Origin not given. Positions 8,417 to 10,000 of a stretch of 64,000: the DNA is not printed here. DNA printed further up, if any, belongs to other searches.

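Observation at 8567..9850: Single-polypeptide fusion of a beta-class amino-MTase to an HNH nuclease, embedded at the end of a fliN-gap operon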

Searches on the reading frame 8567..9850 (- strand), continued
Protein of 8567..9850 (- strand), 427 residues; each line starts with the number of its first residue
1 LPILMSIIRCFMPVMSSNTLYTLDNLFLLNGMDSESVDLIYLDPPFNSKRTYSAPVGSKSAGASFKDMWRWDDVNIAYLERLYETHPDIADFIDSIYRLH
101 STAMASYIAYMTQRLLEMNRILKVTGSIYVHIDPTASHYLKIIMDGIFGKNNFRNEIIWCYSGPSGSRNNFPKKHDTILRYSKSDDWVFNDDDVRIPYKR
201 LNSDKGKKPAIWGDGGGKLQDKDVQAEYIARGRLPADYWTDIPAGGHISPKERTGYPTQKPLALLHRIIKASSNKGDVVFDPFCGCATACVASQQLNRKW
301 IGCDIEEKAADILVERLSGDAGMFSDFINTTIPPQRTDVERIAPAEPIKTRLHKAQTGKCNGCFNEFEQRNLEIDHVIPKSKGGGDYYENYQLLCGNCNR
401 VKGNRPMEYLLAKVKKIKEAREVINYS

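Call 9: search_solved_structures(query=window:8567-9808:-, max_evalue=0.001, show_alignments=2)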
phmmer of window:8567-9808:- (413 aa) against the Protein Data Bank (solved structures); distinct sequences matched with E-value up to 0.001: 26.
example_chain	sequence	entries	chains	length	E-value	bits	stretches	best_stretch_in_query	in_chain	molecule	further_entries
1g60_A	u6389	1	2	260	2.7e-17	66.5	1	108-293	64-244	Adenine-specific Methyltransferase MboIIA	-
9c3u_A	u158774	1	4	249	7.4e-17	65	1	107-303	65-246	Methyltransferase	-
8urk_A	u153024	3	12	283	7.8e-17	64.9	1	107-305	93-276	Methyltransferase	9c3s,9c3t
1eg2_A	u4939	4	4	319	1.3e-15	60.9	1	92-284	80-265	MODIFICATION METHYLASE RSRI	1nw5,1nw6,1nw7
1nw8_A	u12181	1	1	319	1.3e-15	60.9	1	92-284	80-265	MODIFICATION METHYLASE RSRI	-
6pbd_A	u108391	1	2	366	1.2e-14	57.7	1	239-294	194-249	Modification methylase CcrMI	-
5hfj_A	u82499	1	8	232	3.6e-11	46.3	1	234-296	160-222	Adenine specific DNA methyltransferase (DpnA)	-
5hek_A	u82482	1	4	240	3.9e-11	46.2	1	234-297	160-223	Adenine specific DNA methyltransferase (DpnA)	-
7dsu_A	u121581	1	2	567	2.2e-09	40.4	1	90-167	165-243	Mbo45V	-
6k0w_B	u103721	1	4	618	3.7e-09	39.6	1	9-173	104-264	Adenine specific DNA methyltransferase (Mod)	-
8s9m_A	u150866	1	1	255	5.6e-09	39.1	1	218-304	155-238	DNA cytosine-N4 methyltransferase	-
8s9n_A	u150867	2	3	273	8e-09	38.5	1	218-304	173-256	DNA cytosine-N4 methyltransferase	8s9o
8d2k_A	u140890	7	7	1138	1.2e-08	38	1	328-396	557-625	CRISPR-associated endonuclease, Csn1 family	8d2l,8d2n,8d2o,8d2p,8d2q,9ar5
4zcf_A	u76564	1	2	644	5.9e-08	35.7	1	10-182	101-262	Restriction endonuclease EcoP15I, modification subunit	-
2zie_A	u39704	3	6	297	7.1e-07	32.1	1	224-311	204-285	Putative modification methylase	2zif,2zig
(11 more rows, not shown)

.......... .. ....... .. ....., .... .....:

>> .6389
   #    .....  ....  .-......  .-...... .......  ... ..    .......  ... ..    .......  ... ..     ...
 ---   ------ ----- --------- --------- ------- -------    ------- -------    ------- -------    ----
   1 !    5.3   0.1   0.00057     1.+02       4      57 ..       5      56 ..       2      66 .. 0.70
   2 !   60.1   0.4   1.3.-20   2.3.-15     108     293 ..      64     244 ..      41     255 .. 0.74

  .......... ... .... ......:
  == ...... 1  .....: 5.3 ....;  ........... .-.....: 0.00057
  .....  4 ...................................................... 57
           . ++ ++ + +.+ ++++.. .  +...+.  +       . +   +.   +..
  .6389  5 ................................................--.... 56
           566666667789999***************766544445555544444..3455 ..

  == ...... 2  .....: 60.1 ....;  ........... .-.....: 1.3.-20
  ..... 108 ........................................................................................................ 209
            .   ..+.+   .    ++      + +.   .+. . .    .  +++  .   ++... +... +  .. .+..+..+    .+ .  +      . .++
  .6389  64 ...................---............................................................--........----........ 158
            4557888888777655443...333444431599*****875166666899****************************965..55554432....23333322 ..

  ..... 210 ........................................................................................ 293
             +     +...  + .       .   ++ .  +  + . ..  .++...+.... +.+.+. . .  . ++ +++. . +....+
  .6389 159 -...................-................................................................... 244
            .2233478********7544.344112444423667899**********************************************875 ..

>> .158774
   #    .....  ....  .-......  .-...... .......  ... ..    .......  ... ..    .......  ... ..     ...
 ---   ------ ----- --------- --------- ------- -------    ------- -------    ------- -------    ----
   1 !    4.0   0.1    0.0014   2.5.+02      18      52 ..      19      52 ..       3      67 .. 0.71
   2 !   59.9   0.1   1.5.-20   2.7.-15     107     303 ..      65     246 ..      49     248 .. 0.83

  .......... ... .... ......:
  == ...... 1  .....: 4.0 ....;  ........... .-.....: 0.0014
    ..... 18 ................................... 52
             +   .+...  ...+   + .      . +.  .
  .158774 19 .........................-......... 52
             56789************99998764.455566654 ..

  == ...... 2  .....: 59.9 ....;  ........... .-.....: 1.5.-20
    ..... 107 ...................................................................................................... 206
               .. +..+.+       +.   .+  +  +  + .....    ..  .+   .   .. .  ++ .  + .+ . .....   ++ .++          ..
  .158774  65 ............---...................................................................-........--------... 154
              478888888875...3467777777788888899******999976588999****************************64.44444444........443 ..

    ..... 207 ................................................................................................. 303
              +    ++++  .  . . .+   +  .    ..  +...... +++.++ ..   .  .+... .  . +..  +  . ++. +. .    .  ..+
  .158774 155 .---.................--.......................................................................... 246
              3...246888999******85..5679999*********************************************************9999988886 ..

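Call 14: find_encoding_contigs(protein=P0003, flank=8000, max_places=2)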
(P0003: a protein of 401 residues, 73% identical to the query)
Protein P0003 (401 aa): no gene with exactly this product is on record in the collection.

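Call 15: find_encoding_contigs(protein=P0005, flank=8000, max_places=2)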
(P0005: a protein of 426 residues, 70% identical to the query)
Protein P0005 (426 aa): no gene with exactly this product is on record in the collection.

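Call 16: find_encoding_contigs(protein=P0009, flank=8000, max_places=2)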
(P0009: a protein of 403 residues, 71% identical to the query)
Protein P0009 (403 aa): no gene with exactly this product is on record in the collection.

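Call 17: find_related_loci(query=window:8567-9808:-, collection=genome_contigs, flank=10000)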
Query window:8567-9808:- (413 aa) in genome_contigs; peptide patterns used: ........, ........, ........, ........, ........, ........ (x = any residue, [..] = any of these).
156 stretches matched a pattern; 121 encode a relative of the query (tblastn E <= 1e-3); the best 80 are kept; 80 distinct loci.
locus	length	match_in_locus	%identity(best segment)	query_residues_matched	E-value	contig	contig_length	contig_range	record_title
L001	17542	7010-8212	72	1-412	0e+0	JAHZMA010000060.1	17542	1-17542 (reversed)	MAG: Alphaproteobacteria bacterium isolate X_S6_bin.7 k141_371890, whole genome shotgun sequence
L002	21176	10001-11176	60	3-405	8e-156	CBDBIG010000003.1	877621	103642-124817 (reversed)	MAG: bacterium isolate 845e38ca-9dc7-4b95-8e20-bcd51b9e5d8e genome assembly, contig: contig_3, whole genome shotgun sequ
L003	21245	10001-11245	56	4-400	5e-152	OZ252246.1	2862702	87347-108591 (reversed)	MAG: Nitrospinales bacterium isolate 09764799-6df8-48cc-ac82-a3f7e3b0517f genome assembly, chromosome: 1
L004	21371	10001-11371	51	1-406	6e-147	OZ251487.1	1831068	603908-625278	MAG: Gammaproteobacteria bacterium isolate 228f2a21-a95a-458e-8103-944e5a4c5d0e genome assembly, chromosome: 1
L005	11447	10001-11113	53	4-400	5e-135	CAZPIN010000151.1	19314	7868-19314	MAG TPA_asm: uncultured Rhodobacterales bacterium isolate SRP338948_co1_38 genome assembly, contig: k141_364848, whole g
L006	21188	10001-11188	49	4-403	4e-125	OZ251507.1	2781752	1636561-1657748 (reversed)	MAG: Acidimicrobiales bacterium isolate f88abec6-3f6c-43c1-9113-77b38b85eb1c genome assembly, chromosome: 1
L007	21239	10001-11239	49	1-402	1e-124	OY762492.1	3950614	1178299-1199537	MAG: Candidatus Poribacteria bacterium isolate 99769213-57d3-4dda-a27c-563ac69bc0fb genome assembly, chromosome: 1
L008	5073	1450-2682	43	1-410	8e-108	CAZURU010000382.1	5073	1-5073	MAG TPA_asm: uncultured bacterium isolate SRP109090_co2_4 genome assembly, contig: NODE_25336_length_5073_cov_9.285771,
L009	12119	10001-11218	46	1-403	7e-107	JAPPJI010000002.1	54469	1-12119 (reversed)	MAG: Candidatus Kaiserbacteria bacterium isolate RHO2_bin_44 NODE_979_length_54469_cov_16.662385, whole genome shotgun s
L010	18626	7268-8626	42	1-402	2e-105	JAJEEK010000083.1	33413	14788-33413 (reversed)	MAG: Candidatus Poribacteria bacterium isolate p16x34bins.28 k141_757923, whole genome shotgun sequence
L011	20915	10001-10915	52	3-299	6e-94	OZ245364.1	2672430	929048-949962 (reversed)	MAG: Candidatus Poriferihabitaceae bacterium isolate ad906cb3-1d1f-494b-88e6-7833d0e38aa3 genome assembly, chromosome: 1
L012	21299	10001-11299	40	5-402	8e-94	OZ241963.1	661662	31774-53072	MAG: Candidatus Paceibacterota bacterium isolate a4431f2c-c61a-43fb-9f92-c5996bac4907 genome assembly, chromosome: 1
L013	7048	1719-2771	47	1-351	6e-92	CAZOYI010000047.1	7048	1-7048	MAG TPA_asm: uncultured Caldisericota bacterium isolate SRP067234_co1_130 genome assembly, contig: k99_2039, whole genom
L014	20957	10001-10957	44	1-324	3e-80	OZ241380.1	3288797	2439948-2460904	MAG: Arenicellales bacterium isolate 48bea495-cb59-4622-83a6-b71c21f957df genome assembly, chromosome: 1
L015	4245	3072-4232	40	3-343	6e-78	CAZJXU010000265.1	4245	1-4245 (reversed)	MAG TPA_asm: uncultured Spirochaetales bacterium isolate SRP338948_co1_33 genome assembly, contig: k141_364102, whole ge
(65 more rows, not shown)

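Call 24: search_protein_families(library=pfam, alignment_id=A1, max_evalue=0.001)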
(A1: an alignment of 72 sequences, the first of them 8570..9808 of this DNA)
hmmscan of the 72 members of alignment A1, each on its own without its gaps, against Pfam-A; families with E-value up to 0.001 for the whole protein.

A. member 1, window:8570-9808:- (413 aa): 6 families
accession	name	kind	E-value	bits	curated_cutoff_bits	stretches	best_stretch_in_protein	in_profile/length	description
PF01555.25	N6_N4_Mtase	-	2.1e-48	165.6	26.7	1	23-300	1-220/221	DNA methylase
PF01844.29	HNH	-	2e-12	47.5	21.4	1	346-391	1-47/47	HNH endonuclease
PF14279.12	HNH_5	-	9.2e-12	45.2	27.5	1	346-393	1-48/56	HNH endonuclease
PF13395.12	HNH_4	-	4.1e-05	23.9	22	1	353-391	13-51/54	HNH endonuclease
PF02945.21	Endonuclease_7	-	0.00019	21.7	23.6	1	334-400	14-67/82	Recombination endonuclease VII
PF02086.21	MethyltransfD12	-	0.00048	20.4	22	0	250-294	8-53/253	D12 class N6 adenine-specific DNA methyltransferase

B. families by the number of members that match (of 72 scanned): 17 families
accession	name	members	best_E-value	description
PF01555.25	N6_N4_Mtase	72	2e-55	DNA methylase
PF04471.18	Mrr_cat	39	5.9e-11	Restriction endonuclease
PF02086.21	MethyltransfD12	35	2.7e-07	D12 class N6 adenine-specific DNA methyltransferase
PF22722.2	NA-iREase1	29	8.5e-12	NACHT-associated inactive Restriction Endonuclease 1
PF03602.21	Cons_hypoth95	24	1.6e-06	Conserved hypothetical protein 95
PF13847.12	Methyltransf_31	22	4.3e-06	Methyltransferase domain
PF01844.29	HNH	13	2.4e-14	HNH endonuclease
PF14279.12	HNH_5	13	4.1e-13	HNH endonuclease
PF13395.12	HNH_4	8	2.5e-05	HNH endonuclease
PF02945.21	Endonuclease_7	8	3.2e-05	Recombination endonuclease VII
PF13649.12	Methyltransf_25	8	0.00012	Methyltransferase domain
PF01170.24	UPF0020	5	0.00029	RMKL-like, methyltransferase domain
PF08241.18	Methyltransf_11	3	0.00029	Methyltransferase domain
PF10544.15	T5orf172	2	2.1e-10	T5orf172 domain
PF13455.12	MUG113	1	9.4e-07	Meiotically up-regulated gene 113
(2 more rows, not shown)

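Call 29: search_protein_families(library=padloc, proteins=[window:8570-9808:-], max_evalue=0.001)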
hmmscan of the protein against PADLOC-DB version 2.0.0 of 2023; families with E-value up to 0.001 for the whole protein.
window:8570-9808:- (413 aa): 76 families (the best 25 are shown)
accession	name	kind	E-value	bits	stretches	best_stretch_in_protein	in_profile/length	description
PDLC03339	MTase_II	-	7.2e-61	204.1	2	88-306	55-274/399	Type II methyltransferase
PDLC03300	MTase_II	-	6.6e-56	187.6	2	4-184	12-179/302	Type II methyltransferase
PDLC03354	MTase_II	-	1.7e-45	153.8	2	91-180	127-217/425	Type II methyltransferase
PDLC03371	MTase_II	-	4.6e-41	139.1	1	2-304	9-253/260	Type II methyltransferase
PDLC03299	MTase_II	-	1.2e-39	134.5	2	89-304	58-258/296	Type II methyltransferase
PDLC03633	MTase_III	-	1.4e-37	127.7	1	87-302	145-352/616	Type III methyltransferase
PDLC03636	MTase_III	-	5.5e-34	115.9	2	93-171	96-175/575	Type III methyltransferase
PDLC03635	MTase_III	-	2.4e-29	100.5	2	60-181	241-361/708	Type III methyltransferase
PDLC03638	MTase_III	-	2e-28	97.2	2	212-303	586-677/816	Type III methyltransferase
PDLC03644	MTase_III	-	1.7e-26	91.1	2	92-174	108-191/542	Type III methyltransferase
PDLC03320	MTase_II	-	6.9e-26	89.1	1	93-304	79-275/289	Type II methyltransferase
PDLC03238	MTase_II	-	7e-25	85.9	2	89-303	167-363/428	Type II methyltransferase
PDLC03387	MTase_II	-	3.2e-24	83.6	1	139-306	142-278/289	Type II methyltransferase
PDLC03216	MTase_II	-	4.7e-24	83.1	1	242-311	194-263/364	Type II methyltransferase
PDLC03230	MTase_II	-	2.7e-22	77.6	1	89-324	75-303/360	Type II methyltransferase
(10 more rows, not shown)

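Call 30: search_protein_families(library=phrogs, proteins=[window:8570-9808:-], max_evalue=0.001)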
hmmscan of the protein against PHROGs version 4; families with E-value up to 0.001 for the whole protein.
window:8570-9808:- (413 aa): 31 families (the best 25 are shown)
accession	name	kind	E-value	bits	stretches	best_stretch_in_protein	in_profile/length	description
phrog_67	-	other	3.4e-61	209.2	1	1-314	121-354/743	DNA methyltransferase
phrog_498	-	other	6.7e-23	82.1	1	18-304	218-421/633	DNA methyltransferase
phrog_3008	-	other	3.3e-17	63.6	1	239-308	147-216/244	DNA methyltransferase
phrog_2118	-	DNA, RNA and nucleotide metabolism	3.7e-13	50.7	1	334-399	167-232/301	HNH endonuclease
phrog_6050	-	DNA, RNA and nucleotide metabolism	2.6e-12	47.3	1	335-408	303-379/402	HNH endonuclease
phrog_18293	-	other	3.8e-12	47.2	1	238-303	42-107/119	methyltransferase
phrog_2214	-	DNA, RNA and nucleotide metabolism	4.6e-11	43.5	1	334-408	184-256/429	HNH endonuclease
phrog_23085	-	unknown function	1.5e-10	41.9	1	235-303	37-105/138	-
phrog_1035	-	DNA, RNA and nucleotide metabolism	6.1e-10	40.4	1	340-403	156-225/271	endonuclease VII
phrog_23148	-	unknown function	2.4e-09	38.4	1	241-304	84-147/165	-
phrog_6952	-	other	2.7e-09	38.1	1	242-294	114-166/181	DNA methyltransferase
phrog_8660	-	DNA, RNA and nucleotide metabolism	2.9e-09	38.3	1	340-400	121-188/196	HNH endonuclease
phrog_16726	-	DNA, RNA and nucleotide metabolism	9.8e-09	36.3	1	331-395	81-147/308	HNH endonuclease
phrog_5718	-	DNA, RNA and nucleotide metabolism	1.3e-08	35.3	1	334-407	119-192/394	HNH endonuclease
phrog_9645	-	DNA, RNA and nucleotide metabolism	1.4e-08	35.6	1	343-392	23-74/168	HNH endonuclease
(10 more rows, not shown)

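Call 31: search_dna_similar(query=window:8570-9808:-, collection=plasmids, mode=protein, max_rows=20)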
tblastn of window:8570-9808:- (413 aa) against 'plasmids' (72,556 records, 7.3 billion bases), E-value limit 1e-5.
Records with a match: 628; places in all: 649; records where one place covers at least 80% of the query: 3.
Best place of each record, by identity: <60% 628.
By first word of the organism name: Burkholderia 124; Escherichia 47; Acinetobacter 36; Serratia 29; Pantoea 27; Salmonella 24; Klebsiella 19; Enterococcus 16; Citrobacter 14; Lactiplantibacillus 13; and 111 more.
By predicted mobility (MOB-suite, as given by PLSDB): non-mobilizable 257; conjugative 201; mobilizable 170.
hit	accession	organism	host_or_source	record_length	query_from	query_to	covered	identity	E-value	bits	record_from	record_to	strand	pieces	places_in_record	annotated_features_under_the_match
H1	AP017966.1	Candidatus Megaera polyxenophila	-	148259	4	291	70%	47.9%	2e-67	239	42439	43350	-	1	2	adenine specific DNA methylase Mod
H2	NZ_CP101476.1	Cellulosimicrobium cellulans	water,poultry farm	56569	4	319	64%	46.3%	2e-31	231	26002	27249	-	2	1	DNA methyltransferase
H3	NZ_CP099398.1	Rhizobium sp. Pop5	Phaseolus vulgaris,Cell culture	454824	4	303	73%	37.9%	4e-63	227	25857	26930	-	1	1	DNA methyltransferase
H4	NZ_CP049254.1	Microbacterium amylolyticum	cell culture,soil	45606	1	308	75%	36.1%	6e-51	191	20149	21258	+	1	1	DNA methyltransferase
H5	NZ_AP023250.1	Mesorhizobium sp. 131-2-5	Lotus japonicus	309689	4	329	79%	34.0%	6e-49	185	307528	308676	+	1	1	site-specific DNA-methyltransferase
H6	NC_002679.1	Mesorhizobium japonicum MAFF 303099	-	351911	4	329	79%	34.0%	6e-49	185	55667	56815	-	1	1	site-specific DNA-methyltransferase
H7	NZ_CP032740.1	Enterococcus casseliflavus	Homo sapiens,bile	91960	4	303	73%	36.9%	1e-39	158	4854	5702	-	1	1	site-specific DNA-methyltransferase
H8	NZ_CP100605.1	Bradyrhizobium sp. Ash2021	-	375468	4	303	73%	36.0%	2e-57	210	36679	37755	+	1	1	DNA methyltransferase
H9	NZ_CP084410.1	Sphingobium sp. CFD-2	cell culture,soil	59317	23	303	68%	37.8%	2e-44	172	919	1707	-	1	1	none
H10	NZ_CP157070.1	Nitrosomonas europaea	cell culture,river sludge effuent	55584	4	303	73%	35.1%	1e-51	193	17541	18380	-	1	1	site-specific DNA-methyltransferase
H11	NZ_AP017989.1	Aminobacter sp. SS-2016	Lotus japoicus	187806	3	305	73%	34.7%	1e-37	152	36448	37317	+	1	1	site-specific DNA-methyltransferase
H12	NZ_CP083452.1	Comamonas odontotermitis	cell culture,cucumber rhizosphere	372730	23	369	84%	30.1%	1e-29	129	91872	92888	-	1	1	site-specific DNA-methyltransferase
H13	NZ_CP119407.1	Limosilactobacillus fermentum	-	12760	14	291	67%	37.4%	2e-46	178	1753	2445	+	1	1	site-specific DNA-methyltransferase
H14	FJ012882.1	uncultured bacterium HHV35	-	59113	10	368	87%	28.2%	3e-32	136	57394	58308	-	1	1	rmsM: hypothetical protein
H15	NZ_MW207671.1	Enterococcus faecium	-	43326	4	303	73%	33.5%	5e-38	153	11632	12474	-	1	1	site-specific DNA-methyltransferase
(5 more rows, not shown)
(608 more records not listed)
